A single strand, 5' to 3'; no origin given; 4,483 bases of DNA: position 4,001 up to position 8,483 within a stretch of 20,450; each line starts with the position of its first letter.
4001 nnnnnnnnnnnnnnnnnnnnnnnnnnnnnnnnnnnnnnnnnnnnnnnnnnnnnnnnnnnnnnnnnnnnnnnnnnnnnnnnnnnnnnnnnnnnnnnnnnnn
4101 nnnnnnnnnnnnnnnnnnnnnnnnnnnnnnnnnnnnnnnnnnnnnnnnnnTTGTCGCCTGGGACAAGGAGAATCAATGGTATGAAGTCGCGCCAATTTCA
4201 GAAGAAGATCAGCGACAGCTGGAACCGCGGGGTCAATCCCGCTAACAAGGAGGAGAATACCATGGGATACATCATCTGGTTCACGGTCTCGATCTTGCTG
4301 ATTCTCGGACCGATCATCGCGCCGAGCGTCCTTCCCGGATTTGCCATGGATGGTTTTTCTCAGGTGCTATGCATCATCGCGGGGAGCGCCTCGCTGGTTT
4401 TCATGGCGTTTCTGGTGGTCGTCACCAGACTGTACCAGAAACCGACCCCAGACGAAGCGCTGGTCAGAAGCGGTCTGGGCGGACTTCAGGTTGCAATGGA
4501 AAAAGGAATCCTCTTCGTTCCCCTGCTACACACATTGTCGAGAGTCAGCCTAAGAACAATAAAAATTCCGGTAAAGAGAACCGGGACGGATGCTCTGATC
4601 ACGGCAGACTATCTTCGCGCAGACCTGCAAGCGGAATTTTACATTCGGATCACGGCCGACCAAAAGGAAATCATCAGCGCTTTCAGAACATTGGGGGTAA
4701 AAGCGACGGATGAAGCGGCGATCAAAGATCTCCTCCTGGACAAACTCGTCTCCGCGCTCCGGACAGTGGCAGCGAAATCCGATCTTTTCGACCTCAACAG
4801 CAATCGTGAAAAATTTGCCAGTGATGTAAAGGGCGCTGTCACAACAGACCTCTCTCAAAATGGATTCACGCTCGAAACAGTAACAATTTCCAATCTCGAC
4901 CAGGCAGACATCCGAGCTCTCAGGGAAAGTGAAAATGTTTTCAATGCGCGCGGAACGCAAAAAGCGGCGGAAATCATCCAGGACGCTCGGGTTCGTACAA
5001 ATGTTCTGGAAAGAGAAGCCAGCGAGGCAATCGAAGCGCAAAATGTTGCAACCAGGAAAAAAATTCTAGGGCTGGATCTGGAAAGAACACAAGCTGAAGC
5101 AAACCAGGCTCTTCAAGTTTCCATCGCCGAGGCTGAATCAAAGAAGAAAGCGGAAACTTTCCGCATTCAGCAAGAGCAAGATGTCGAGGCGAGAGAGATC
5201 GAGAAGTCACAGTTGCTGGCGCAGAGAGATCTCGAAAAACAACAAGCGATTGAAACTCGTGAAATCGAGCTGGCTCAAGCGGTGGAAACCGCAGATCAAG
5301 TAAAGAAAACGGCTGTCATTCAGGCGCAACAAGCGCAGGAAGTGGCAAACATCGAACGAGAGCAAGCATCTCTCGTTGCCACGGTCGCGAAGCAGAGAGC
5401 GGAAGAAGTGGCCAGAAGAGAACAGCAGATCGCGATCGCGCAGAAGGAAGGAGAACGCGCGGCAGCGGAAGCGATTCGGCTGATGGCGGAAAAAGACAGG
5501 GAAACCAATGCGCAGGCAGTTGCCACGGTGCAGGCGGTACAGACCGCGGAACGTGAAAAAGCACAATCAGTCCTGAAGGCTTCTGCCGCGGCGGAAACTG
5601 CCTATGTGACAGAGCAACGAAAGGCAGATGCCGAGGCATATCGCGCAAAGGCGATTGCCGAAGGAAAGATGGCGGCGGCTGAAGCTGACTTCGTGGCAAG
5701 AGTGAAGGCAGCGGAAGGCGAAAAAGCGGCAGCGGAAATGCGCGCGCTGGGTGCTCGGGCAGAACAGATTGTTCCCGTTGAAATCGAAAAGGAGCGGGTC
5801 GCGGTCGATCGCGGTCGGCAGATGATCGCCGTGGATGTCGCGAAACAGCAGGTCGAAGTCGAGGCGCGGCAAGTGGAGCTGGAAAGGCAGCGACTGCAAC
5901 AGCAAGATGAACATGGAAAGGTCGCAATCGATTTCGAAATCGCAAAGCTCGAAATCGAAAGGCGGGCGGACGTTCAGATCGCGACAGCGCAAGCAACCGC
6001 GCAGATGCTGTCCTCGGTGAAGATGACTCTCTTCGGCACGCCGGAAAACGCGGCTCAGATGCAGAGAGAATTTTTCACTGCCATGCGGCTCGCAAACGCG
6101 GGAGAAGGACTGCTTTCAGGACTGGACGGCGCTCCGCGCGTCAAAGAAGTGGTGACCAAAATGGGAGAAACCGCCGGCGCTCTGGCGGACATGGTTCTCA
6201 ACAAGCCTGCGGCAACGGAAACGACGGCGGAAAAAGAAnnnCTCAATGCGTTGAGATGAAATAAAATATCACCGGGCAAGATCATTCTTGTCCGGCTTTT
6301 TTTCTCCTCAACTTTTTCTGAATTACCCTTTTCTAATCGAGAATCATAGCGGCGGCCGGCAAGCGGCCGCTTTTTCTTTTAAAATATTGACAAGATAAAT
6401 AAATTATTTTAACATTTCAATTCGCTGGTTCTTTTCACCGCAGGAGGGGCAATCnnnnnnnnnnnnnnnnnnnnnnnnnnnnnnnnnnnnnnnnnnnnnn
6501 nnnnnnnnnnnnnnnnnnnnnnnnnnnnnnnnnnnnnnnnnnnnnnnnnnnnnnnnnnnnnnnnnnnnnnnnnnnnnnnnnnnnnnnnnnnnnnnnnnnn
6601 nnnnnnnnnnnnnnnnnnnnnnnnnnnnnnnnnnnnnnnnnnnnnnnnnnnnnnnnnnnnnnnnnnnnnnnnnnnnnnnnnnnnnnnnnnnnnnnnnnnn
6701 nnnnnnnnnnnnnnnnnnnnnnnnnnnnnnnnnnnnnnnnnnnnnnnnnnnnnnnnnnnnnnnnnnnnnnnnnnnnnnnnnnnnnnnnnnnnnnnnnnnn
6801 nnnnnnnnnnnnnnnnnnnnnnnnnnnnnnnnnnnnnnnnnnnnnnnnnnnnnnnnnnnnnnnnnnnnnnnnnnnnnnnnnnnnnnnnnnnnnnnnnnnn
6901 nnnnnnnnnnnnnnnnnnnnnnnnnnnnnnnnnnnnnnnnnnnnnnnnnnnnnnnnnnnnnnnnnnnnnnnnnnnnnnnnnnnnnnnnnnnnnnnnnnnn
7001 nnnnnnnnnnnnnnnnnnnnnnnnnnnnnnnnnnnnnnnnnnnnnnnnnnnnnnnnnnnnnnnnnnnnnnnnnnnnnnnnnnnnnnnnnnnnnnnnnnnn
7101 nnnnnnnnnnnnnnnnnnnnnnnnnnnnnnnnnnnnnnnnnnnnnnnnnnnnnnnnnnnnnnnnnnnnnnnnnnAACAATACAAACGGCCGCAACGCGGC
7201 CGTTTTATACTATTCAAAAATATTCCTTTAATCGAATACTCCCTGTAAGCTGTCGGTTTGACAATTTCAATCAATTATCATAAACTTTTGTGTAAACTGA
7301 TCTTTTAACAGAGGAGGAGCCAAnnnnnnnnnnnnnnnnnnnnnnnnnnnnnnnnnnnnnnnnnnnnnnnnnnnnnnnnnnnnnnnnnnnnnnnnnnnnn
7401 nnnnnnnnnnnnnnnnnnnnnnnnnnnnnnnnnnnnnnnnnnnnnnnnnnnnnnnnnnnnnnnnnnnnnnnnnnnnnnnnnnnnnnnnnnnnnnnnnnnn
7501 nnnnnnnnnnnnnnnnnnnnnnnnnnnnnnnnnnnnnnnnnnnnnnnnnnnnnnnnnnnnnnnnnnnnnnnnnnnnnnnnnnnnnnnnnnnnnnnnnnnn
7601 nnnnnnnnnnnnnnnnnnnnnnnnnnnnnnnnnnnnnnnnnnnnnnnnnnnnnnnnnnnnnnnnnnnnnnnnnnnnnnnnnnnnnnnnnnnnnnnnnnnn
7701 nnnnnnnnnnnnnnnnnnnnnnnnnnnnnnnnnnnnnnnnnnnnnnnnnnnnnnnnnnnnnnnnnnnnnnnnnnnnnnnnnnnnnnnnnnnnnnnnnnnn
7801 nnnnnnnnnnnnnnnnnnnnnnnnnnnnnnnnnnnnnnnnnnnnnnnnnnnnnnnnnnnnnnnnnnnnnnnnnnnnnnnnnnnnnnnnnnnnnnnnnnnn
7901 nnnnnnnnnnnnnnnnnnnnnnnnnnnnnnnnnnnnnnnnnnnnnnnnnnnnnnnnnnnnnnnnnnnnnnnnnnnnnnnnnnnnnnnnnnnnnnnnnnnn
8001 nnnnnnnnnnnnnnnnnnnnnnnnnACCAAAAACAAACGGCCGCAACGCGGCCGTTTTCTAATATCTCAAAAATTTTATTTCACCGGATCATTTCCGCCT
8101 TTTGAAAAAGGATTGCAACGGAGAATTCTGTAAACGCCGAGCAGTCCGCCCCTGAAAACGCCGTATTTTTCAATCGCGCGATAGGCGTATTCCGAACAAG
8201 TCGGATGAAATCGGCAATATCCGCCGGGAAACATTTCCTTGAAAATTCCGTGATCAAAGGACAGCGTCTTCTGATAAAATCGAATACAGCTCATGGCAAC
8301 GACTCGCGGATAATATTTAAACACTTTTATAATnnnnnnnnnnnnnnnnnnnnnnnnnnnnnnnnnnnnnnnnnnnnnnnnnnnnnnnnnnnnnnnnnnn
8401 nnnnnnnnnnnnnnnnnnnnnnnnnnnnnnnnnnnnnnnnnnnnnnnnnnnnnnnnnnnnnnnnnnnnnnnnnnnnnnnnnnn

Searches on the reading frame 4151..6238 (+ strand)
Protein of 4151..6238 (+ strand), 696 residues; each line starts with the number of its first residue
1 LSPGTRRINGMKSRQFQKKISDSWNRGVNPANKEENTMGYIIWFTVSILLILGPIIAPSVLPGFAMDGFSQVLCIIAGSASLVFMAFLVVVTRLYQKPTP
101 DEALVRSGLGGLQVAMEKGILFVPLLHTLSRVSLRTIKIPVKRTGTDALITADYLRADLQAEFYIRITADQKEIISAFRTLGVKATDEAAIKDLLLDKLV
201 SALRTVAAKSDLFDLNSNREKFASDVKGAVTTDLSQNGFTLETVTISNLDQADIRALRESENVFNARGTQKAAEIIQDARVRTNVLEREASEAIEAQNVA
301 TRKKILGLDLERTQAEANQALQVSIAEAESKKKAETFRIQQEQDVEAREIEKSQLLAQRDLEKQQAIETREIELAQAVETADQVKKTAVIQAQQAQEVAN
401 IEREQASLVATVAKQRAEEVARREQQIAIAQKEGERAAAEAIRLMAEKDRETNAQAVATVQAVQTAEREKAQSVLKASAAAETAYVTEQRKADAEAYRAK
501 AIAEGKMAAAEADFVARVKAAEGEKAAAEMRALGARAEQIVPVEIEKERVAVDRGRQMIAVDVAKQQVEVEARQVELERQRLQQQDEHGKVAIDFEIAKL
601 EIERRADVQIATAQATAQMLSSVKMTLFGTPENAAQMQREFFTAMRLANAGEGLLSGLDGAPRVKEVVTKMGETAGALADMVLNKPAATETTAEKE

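Call 29: search_protein_families(library=pfam, proteins=[window:4151-6238:+])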
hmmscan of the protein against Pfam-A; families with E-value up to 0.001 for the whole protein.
window:4151-6238:+ (696 aa): 1 family
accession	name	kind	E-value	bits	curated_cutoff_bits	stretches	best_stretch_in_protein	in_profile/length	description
PF01145.31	Band_7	-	1.3e-19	71.4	23.6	1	100-281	5-169/176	SPFH domain / Band 7 family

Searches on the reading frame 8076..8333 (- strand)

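Call 35: search_protein_families(library=pfam, proteins=[window:8076-8333:-], max_evalue=0.01)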
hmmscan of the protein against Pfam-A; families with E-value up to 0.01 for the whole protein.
window:8076-8333:- (85 aa): 1 family
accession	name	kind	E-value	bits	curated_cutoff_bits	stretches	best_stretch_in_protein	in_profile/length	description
PF01809.23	YidD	-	1e-25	89.7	27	1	12-84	3-67/67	Putative membrane protein insertion efficiency factor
